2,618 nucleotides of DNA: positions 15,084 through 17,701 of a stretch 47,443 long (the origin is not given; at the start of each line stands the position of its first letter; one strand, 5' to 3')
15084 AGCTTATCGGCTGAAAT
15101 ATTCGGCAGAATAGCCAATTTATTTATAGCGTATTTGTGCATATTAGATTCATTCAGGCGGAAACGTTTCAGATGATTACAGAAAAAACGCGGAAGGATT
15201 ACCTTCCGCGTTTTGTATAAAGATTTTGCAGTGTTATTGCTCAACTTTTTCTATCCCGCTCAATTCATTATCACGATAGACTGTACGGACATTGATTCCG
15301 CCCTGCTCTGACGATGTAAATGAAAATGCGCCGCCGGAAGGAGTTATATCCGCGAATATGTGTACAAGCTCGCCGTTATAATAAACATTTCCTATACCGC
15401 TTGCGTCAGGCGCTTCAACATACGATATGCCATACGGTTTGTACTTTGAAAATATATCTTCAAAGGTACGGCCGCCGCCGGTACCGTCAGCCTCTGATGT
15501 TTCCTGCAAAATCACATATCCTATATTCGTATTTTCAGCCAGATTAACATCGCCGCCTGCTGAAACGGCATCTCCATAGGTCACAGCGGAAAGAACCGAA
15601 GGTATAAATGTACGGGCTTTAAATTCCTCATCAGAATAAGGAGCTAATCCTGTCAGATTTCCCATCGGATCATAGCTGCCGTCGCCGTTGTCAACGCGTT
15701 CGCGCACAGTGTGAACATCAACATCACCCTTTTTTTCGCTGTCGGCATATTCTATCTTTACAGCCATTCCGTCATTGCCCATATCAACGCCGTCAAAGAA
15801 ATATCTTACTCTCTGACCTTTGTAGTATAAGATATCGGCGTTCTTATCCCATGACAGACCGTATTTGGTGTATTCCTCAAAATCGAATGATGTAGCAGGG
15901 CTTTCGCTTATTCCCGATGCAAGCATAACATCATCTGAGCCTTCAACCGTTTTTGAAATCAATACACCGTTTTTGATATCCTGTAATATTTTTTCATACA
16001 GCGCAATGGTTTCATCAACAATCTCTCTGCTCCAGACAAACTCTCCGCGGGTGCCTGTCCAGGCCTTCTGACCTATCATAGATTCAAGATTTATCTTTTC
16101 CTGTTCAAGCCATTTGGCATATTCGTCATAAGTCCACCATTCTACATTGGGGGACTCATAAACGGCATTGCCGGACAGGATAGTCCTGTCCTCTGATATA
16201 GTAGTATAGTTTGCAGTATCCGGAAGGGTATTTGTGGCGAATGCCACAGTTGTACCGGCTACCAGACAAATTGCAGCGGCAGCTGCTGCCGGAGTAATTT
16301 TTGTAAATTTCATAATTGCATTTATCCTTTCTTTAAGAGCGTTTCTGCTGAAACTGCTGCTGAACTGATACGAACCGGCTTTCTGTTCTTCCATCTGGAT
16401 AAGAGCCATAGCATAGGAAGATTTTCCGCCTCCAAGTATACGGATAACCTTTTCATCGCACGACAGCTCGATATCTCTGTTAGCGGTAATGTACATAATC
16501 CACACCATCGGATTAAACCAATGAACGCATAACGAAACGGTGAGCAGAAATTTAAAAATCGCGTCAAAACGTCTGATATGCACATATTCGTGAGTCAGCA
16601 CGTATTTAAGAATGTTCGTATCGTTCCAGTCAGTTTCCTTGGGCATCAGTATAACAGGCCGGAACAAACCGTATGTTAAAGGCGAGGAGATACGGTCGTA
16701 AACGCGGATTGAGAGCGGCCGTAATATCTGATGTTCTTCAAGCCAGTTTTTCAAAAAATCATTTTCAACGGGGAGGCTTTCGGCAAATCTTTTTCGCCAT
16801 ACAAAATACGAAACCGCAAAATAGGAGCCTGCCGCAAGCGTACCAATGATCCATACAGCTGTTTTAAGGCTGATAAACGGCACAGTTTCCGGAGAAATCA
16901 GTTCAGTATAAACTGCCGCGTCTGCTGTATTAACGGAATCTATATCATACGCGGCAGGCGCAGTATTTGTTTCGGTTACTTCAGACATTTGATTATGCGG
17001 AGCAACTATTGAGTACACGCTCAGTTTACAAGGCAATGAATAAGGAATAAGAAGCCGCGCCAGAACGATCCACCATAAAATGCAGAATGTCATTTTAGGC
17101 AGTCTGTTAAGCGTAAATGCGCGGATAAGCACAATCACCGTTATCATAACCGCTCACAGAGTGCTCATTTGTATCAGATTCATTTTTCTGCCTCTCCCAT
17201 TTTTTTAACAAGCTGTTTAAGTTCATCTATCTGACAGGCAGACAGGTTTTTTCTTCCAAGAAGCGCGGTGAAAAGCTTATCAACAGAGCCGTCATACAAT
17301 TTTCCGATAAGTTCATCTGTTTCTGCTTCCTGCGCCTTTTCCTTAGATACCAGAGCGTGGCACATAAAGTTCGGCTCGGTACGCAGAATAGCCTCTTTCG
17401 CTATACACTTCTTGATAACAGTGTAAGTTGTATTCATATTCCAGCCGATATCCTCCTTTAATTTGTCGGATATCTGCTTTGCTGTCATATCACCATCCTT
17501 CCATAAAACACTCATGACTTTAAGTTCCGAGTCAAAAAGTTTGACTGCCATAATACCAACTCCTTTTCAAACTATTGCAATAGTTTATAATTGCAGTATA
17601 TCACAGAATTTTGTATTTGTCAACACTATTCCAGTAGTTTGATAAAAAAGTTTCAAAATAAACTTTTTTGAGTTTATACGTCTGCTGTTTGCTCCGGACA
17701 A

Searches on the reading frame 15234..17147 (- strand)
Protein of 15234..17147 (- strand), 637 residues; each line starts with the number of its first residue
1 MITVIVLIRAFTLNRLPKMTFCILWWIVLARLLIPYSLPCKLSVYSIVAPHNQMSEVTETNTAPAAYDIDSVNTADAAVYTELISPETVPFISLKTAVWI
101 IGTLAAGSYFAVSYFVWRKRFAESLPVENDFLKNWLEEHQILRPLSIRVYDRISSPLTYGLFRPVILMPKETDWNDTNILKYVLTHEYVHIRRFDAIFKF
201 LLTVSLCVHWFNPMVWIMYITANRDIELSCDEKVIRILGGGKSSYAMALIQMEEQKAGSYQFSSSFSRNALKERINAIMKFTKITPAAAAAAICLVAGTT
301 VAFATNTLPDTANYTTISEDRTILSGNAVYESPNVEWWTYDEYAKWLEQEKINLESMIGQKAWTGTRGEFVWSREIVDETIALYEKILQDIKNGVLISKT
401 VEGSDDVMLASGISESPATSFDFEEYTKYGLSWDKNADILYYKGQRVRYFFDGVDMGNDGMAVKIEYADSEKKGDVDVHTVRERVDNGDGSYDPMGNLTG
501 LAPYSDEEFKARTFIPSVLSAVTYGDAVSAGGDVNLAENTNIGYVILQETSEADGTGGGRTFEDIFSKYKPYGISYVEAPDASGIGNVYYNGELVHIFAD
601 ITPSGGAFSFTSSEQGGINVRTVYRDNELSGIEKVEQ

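Call 59: search_protein_families(library=pfam, proteins=[window:15234-17147:-], max_evalue=0.00001)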
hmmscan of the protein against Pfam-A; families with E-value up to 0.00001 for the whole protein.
window:15234-17147:- (637 aa): 1 family
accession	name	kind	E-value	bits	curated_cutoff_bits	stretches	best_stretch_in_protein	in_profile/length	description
PF05569.17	Peptidase_M56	-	5.9e-51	173.8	31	1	2-278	14-296/296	BlaR1 peptidase M56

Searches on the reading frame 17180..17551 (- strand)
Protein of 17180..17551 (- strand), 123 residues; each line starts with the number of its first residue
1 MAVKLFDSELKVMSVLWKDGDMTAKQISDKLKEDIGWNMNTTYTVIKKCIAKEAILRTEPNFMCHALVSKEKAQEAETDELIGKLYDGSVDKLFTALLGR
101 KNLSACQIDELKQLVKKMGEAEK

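Call 59: search_protein_families(library=pfam, proteins=[window:17180-17551:-], max_evalue=0.00001)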
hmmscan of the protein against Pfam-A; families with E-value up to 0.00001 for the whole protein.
window:17180-17551:- (123 aa): 1 family
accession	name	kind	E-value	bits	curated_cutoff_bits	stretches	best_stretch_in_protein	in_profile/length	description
PF03965.22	Penicillinase_R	-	5.3e-20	72.3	22.6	1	7-116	3-114/115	Penicillinase repressor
